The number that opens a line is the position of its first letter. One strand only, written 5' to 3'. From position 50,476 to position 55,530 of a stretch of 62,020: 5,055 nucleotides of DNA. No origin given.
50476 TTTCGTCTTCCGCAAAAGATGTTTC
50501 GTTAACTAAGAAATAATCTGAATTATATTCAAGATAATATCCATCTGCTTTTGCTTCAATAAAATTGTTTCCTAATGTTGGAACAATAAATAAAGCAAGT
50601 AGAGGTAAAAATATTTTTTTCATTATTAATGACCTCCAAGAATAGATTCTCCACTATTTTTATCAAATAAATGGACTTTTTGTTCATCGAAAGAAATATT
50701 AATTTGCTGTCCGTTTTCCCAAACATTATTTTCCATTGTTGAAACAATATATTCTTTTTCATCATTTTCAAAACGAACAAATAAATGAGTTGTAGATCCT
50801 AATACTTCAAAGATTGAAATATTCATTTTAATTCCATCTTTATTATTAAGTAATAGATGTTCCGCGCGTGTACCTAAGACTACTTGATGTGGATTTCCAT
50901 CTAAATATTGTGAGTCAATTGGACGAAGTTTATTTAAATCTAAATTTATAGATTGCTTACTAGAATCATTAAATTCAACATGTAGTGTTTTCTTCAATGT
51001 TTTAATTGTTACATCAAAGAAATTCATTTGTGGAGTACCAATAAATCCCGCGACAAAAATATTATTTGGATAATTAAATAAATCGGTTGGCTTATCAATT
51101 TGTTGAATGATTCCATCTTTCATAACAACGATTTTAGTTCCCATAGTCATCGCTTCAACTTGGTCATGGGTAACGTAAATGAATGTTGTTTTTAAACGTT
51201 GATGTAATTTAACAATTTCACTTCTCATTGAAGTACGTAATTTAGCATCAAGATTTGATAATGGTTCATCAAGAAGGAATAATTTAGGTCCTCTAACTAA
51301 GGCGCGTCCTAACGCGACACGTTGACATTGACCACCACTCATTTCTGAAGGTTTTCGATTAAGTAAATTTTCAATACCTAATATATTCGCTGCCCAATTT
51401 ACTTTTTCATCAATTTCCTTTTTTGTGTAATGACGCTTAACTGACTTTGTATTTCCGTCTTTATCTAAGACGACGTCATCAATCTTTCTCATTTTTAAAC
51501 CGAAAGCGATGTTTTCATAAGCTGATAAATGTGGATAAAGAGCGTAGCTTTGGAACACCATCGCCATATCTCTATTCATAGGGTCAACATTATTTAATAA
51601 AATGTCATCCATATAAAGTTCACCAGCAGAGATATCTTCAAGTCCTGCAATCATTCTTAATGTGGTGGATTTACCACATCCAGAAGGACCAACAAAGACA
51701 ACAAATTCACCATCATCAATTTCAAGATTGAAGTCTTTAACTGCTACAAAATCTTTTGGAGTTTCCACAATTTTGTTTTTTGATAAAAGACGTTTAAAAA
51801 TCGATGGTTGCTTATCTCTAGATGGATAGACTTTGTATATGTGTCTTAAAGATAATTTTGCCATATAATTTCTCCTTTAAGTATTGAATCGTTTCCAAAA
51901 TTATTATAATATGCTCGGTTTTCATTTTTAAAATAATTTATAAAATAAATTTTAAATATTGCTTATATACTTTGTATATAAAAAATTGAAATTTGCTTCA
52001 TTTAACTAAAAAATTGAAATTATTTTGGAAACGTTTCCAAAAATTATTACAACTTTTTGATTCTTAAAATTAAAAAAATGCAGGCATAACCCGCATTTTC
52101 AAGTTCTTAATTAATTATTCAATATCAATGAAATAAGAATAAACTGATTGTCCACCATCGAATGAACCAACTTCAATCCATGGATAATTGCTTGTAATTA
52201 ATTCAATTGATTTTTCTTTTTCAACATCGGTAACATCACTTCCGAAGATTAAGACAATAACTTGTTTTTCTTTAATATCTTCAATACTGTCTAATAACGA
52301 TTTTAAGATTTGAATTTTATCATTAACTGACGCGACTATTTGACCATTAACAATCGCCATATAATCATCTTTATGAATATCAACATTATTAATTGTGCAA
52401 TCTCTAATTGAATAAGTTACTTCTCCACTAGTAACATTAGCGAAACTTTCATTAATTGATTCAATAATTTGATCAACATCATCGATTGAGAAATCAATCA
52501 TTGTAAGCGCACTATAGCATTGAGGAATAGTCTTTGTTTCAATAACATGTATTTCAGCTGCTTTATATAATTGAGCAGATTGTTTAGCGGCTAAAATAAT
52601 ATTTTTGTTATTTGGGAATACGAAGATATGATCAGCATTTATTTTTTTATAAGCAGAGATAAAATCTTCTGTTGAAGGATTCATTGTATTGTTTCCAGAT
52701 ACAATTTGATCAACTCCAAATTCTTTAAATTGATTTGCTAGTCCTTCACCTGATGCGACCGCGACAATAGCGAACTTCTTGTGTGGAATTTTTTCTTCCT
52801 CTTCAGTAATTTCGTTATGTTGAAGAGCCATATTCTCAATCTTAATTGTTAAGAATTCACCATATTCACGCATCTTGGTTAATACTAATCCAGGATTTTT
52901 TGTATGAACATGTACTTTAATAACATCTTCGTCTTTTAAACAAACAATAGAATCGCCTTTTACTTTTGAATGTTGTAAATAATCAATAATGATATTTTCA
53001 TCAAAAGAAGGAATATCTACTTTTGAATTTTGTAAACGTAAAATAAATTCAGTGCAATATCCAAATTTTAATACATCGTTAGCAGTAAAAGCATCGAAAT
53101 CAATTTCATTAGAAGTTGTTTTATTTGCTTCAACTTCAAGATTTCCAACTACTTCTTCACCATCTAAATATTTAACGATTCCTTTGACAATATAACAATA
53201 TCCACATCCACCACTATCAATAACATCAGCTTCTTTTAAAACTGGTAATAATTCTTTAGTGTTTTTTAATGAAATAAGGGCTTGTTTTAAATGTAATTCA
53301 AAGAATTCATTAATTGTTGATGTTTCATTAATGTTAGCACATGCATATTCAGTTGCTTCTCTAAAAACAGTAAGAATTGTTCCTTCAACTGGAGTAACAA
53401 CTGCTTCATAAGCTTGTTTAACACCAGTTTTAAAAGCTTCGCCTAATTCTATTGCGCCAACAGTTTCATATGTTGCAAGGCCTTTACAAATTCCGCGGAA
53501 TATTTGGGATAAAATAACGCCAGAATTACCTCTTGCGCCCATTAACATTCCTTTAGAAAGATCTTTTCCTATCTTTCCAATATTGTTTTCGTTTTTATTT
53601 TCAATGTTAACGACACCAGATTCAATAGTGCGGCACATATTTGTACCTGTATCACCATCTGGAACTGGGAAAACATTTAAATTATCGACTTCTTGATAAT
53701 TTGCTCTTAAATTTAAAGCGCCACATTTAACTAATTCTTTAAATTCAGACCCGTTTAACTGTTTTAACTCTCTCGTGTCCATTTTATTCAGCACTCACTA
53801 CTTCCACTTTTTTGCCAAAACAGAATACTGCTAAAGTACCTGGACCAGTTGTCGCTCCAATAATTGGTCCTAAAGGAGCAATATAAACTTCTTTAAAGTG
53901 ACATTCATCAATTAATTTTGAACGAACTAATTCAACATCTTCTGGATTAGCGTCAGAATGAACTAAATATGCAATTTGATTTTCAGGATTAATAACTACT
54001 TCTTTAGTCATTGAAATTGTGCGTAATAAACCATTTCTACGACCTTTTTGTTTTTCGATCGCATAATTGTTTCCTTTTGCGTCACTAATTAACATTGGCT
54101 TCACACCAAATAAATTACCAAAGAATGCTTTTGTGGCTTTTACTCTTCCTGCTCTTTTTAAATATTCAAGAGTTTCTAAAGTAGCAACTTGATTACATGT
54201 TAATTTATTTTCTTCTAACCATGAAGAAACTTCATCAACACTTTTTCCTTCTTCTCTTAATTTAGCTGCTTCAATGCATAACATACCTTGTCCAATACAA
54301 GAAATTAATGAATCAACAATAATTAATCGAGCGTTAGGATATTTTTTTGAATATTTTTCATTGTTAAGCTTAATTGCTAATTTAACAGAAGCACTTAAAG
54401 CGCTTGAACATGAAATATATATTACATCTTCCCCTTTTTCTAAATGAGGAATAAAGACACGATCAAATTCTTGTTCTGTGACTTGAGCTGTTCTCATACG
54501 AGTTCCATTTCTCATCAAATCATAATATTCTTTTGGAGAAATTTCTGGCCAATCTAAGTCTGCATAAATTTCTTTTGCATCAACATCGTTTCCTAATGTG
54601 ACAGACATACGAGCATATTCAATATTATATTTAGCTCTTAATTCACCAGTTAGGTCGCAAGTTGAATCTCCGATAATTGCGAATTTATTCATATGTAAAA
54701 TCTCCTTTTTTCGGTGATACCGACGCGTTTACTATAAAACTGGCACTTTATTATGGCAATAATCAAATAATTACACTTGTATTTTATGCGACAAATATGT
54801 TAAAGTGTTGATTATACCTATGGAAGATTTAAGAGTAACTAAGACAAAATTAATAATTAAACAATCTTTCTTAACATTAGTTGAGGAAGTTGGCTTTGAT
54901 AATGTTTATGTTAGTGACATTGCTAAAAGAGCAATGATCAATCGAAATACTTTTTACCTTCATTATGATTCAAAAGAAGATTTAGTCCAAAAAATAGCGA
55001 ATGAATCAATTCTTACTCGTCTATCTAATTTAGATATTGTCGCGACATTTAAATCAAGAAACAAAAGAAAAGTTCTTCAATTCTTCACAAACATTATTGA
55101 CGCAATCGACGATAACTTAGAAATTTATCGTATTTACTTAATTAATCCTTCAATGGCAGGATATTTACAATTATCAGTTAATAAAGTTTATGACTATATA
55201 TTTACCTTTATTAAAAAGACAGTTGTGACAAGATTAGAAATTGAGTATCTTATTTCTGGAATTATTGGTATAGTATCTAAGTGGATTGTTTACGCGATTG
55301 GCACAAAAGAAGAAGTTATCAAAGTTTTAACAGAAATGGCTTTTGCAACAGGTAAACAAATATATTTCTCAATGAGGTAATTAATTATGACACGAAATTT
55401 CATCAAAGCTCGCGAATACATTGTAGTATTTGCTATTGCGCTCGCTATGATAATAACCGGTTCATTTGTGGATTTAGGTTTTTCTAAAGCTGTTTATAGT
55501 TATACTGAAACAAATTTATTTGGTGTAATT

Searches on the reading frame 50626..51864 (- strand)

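Call 13: search_protein_families(library=pfam, proteins=[window:50626-51864:-])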
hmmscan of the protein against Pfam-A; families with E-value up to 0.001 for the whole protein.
window:50626-51864:- (412 aa): 5 families
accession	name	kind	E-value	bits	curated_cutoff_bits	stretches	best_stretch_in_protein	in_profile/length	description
PF00005.33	ABC_tran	-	4.2e-31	108.8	25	1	43-202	2-136/137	ABC transporter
PF13304.12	AAA_21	-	1.1e-08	36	27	1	138-235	202-300/304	AAA domain, putative AbiEii toxin, Type IV TA system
PF17912.7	OB_MalK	-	2.1e-05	25.7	27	1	276-337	1-53/53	MalK OB fold domain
PF08402.16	TOBE_2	-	3.5e-05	24.3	21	1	331-400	2-76/76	TOBE domain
PF02463.25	SMC_N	-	0.00039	20.4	40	0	52-250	24-216/220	RecF/RecN/SMC N terminal domain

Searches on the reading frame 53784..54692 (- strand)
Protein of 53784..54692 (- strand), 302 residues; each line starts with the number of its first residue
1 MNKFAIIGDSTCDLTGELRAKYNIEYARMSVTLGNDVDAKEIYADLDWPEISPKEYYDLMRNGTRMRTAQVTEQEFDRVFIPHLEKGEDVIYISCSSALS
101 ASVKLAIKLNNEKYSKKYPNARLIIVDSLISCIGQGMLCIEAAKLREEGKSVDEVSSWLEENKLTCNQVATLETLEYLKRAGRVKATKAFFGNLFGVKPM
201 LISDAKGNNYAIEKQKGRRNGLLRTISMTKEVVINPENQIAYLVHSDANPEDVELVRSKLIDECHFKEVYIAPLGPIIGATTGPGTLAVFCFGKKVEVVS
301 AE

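Call 13: search_protein_families(library=pfam, proteins=[window:53784-54692:-])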
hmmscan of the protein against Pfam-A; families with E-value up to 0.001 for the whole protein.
window:53784-54692:- (302 aa): 1 family
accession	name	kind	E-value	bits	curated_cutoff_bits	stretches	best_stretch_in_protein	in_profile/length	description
PF02645.21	DegV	-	4.1e-55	187.5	27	1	3-292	1-278/280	Uncharacterised protein, DegV family COG1307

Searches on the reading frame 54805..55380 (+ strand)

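Call 13: search_protein_families(library=pfam, proteins=[window:54805-55380:+])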
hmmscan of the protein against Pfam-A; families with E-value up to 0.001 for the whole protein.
window:54805-55380:+ (191 aa): 1 family
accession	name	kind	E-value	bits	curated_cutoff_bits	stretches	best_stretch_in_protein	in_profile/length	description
PF00440.29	TetR_N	-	2.1e-10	40.7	24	1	25-62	8-45/47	Bacterial regulatory proteins, tetR family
